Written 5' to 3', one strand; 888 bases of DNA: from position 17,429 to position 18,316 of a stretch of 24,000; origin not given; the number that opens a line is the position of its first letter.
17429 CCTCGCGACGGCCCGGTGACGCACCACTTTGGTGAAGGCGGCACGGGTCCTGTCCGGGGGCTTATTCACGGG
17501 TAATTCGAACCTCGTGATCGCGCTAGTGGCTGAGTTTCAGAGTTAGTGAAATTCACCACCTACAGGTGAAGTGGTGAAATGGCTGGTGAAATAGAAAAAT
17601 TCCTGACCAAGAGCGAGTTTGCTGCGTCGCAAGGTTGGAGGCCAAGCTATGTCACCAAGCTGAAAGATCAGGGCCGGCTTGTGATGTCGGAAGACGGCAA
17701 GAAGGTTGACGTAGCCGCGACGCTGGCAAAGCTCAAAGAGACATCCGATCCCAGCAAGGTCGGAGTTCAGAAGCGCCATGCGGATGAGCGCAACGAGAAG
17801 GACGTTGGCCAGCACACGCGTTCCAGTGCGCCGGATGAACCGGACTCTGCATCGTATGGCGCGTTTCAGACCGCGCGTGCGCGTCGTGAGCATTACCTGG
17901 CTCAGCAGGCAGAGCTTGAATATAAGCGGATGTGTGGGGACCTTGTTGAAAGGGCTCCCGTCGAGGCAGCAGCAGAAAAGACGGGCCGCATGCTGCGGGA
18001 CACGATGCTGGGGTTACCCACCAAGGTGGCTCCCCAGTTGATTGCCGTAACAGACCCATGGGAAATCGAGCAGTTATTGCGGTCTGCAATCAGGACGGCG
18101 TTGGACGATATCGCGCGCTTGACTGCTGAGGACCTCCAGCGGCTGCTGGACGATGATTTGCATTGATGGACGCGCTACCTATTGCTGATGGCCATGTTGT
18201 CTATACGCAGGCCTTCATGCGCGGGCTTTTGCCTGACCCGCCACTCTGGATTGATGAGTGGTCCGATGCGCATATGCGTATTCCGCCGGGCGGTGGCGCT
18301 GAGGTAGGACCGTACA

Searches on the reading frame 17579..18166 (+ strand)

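Call 22: search_protein_families(library=phrogs, proteins=[window:17579-18166:+], max_evalue=0.001)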
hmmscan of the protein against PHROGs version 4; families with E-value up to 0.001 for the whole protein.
window:17579-18166:+ (195 aa): 2 families
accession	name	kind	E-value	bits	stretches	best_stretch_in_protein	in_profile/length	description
phrog_57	-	head and packaging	7.5e-35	121.6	1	7-189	11-180/199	terminase small subunit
phrog_141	-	head and packaging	0.00016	22.1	1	77-180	75-159/183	terminase small subunit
